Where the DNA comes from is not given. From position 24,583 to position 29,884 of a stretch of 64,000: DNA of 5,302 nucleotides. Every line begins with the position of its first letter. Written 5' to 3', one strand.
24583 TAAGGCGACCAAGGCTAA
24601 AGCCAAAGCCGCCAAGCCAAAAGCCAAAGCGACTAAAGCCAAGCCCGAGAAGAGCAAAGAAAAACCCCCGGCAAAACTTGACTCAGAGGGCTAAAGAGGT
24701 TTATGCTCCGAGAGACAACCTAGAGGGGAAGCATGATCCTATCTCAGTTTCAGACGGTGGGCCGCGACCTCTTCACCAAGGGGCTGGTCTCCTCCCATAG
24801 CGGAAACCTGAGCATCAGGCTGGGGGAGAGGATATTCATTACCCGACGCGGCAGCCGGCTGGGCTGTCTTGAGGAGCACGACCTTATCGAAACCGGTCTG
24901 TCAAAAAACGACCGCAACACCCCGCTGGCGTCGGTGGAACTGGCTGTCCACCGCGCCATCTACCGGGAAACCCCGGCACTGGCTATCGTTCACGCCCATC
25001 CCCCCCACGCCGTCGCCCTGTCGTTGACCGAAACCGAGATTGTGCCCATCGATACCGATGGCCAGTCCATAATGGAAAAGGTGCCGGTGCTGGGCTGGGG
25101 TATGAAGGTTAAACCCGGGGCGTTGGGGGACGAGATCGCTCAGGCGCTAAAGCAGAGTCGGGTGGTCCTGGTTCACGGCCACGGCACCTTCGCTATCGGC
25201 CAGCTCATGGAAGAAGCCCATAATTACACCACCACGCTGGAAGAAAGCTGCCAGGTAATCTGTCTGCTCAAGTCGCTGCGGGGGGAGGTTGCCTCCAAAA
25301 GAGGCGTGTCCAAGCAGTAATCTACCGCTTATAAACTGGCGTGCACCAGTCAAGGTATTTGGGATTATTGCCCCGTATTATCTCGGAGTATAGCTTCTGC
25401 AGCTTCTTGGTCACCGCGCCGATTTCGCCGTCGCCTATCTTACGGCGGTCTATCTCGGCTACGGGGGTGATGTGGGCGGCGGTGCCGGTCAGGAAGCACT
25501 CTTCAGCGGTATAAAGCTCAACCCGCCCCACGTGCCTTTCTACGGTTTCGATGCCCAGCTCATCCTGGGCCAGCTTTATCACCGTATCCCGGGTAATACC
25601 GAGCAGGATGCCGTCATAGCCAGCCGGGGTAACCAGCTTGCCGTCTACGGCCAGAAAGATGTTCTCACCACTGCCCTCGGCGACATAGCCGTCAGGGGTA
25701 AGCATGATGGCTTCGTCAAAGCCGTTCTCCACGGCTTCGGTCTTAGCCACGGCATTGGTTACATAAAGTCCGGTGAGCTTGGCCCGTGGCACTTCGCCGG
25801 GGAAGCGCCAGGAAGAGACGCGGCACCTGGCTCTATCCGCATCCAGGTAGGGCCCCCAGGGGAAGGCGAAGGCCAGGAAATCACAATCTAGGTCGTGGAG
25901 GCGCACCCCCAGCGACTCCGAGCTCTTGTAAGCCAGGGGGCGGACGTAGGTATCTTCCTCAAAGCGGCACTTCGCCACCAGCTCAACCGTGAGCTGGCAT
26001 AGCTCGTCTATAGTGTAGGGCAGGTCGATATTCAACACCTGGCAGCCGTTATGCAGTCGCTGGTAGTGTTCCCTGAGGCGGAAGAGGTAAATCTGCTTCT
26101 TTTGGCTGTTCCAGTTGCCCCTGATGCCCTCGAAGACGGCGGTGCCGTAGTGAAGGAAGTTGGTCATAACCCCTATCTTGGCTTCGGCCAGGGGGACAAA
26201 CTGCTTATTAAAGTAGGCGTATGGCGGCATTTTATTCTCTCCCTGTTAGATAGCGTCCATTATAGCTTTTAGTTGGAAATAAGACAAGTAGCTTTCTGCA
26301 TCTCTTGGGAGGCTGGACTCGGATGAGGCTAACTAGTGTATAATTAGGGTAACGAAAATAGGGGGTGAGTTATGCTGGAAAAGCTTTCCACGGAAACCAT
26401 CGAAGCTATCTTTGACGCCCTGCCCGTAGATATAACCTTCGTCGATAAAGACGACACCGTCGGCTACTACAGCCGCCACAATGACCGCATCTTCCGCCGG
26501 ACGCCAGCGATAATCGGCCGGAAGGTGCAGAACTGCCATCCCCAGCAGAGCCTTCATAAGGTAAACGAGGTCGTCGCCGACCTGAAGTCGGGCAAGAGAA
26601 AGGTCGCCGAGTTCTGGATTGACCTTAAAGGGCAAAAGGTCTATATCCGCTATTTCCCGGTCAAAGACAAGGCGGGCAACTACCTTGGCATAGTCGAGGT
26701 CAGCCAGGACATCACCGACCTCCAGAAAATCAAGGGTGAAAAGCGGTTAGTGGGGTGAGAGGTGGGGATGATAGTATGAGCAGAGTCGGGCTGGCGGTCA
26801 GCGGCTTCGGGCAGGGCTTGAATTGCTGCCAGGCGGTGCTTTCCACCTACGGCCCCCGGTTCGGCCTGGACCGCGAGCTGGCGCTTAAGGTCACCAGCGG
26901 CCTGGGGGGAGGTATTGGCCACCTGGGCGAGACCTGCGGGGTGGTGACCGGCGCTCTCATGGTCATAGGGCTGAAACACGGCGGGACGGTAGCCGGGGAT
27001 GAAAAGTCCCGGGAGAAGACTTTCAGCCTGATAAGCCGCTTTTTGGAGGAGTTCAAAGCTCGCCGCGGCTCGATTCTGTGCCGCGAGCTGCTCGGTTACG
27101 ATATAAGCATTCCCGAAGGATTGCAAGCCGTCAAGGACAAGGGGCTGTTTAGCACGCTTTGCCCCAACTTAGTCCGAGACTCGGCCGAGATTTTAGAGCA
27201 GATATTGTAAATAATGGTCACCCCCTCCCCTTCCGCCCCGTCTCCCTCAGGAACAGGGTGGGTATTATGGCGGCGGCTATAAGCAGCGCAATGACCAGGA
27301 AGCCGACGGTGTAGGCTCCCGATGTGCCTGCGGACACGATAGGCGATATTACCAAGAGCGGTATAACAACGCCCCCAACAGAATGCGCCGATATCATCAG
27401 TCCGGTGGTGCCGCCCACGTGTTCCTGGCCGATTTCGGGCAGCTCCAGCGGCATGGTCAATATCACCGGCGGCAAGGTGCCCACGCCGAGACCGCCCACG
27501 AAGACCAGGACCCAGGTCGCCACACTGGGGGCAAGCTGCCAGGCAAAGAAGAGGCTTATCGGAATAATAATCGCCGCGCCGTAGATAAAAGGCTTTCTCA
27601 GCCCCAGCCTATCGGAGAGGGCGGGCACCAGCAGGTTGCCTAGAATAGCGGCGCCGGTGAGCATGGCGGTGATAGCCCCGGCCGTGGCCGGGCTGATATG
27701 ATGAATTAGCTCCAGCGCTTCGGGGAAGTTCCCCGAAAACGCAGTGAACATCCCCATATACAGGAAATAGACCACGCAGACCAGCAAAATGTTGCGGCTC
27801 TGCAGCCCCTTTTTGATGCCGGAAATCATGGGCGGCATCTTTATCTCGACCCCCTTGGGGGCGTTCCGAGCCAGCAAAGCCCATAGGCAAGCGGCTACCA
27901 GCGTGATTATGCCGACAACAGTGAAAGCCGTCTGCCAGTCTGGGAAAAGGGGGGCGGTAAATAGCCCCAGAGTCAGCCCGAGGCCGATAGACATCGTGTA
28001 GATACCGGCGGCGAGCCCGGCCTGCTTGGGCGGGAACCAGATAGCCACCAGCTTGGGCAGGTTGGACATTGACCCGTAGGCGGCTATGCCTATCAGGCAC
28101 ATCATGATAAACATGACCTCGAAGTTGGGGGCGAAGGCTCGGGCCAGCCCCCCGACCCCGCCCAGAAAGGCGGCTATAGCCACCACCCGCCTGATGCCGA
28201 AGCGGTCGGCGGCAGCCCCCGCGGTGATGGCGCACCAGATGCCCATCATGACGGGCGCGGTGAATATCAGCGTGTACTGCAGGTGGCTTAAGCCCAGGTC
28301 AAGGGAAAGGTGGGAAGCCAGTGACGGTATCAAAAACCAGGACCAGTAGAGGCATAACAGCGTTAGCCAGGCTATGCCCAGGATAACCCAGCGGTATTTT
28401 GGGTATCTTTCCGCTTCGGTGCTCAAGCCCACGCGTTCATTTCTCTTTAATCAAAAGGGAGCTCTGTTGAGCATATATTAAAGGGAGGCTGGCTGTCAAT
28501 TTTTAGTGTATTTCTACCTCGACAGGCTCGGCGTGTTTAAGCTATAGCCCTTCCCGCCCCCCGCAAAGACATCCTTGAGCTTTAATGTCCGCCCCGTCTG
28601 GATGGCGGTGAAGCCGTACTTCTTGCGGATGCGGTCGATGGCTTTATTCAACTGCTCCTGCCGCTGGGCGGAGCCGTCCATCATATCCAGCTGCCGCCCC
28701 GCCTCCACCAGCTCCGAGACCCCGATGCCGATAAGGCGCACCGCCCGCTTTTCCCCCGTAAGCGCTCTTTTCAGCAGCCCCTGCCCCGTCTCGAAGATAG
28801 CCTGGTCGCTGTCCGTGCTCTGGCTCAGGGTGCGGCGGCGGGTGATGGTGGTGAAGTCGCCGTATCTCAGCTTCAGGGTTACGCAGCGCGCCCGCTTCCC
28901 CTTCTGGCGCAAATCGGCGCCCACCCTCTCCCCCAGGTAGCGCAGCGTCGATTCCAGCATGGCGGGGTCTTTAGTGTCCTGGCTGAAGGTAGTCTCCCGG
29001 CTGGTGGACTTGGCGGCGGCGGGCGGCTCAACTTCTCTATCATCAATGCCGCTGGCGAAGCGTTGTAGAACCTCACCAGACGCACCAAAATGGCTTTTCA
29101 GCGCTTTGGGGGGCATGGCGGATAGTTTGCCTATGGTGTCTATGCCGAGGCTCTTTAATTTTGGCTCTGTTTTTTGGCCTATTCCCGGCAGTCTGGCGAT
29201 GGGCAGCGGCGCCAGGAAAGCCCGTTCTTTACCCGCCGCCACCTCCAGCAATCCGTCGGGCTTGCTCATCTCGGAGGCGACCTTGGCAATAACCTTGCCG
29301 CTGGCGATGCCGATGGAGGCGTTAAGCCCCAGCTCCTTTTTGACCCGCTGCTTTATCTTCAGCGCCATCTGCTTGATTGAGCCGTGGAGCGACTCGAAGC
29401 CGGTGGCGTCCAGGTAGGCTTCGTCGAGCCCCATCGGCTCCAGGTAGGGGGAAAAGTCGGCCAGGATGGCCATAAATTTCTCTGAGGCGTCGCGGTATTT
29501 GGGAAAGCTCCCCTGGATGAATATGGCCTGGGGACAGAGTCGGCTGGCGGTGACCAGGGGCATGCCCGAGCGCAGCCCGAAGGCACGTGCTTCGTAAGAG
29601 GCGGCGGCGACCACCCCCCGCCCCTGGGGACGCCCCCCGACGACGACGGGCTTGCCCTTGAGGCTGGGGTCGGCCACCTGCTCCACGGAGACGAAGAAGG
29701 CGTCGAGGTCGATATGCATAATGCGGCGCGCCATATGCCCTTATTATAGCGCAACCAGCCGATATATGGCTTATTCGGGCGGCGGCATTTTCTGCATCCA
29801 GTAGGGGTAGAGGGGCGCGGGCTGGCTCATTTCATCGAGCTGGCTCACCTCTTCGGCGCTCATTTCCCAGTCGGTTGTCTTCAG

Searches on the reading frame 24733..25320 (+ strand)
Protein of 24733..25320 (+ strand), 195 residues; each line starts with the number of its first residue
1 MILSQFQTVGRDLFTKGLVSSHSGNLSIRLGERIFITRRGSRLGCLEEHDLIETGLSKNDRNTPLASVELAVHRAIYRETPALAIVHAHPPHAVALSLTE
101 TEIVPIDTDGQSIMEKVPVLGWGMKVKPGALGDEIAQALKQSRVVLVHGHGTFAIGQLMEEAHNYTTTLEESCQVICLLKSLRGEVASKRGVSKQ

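Call 69: search_protein_families(library=pfam, proteins=[window:24733-25320:+], max_evalue=0.001)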
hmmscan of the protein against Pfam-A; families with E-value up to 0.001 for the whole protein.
window:24733-25320:+ (195 aa): 1 family
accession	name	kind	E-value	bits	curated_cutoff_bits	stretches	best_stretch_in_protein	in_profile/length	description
PF00596.27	Aldolase_II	-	1.8e-35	122.9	22.2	1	7-175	4-181/183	Class II Aldolase and Adducin N-terminal domain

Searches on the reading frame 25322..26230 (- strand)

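Call 69: search_protein_families(library=pfam, proteins=[window:25322-26230:-], max_evalue=0.001)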
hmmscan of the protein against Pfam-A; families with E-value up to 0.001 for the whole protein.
window:25322-26230:- (302 aa): 1 family
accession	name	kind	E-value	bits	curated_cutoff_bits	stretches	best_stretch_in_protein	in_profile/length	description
PF01063.24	Aminotran_4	-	2e-47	162.4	28.5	1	32-260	2-223/223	Amino-transferase class IV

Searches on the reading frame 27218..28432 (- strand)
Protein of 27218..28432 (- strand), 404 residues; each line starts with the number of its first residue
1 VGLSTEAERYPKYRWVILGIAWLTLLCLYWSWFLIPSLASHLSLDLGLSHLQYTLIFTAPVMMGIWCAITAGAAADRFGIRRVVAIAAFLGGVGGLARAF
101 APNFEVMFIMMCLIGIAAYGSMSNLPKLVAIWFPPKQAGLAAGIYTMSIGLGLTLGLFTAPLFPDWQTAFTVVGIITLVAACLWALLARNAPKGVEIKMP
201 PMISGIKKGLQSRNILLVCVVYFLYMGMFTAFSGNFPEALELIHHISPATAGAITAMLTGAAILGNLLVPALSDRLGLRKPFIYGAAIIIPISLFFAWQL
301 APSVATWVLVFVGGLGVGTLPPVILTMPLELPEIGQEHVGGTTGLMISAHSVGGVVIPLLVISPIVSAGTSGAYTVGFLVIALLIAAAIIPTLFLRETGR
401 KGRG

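Call 69: search_protein_families(library=pfam, proteins=[window:27218-28432:-], max_evalue=0.001)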
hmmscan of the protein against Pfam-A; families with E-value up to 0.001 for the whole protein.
window:27218-28432:- (404 aa): 2 families
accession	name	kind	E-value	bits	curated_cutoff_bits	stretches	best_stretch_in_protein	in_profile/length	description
PF07690.21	MFS_1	-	4.8e-47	161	33.4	2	22-358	2-347/347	Major Facilitator Superfamily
PF01306.25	LacY_symp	-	2.2e-05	23.9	24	1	214-316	8-113/413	LacY proton/sugar symporter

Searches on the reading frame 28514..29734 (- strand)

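Call 69: search_protein_families(library=pfam, proteins=[window:28514-29734:-], max_evalue=0.001)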
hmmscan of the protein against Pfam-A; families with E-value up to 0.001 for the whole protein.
window:28514-29734:- (406 aa): 4 families
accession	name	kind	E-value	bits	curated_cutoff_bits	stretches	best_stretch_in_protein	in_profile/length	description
PF00817.25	IMS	-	3.7e-49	166.9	23.2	1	8-155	1-148/148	impB/mucB/samB family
PF11799.13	IMS_C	-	1.6e-28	99.8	20.7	1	242-351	2-109/109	impB/mucB/samB family C-terminal domain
PF21999.2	IMS_HHH_1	-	1.1e-08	35.8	27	1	181-231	2-53/53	DNA polymerase-iota, thumb domain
PF11798.14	IMS_HHH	-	1.2e-08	35.1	24.4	1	170-198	4-32/32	IMS family HHH motif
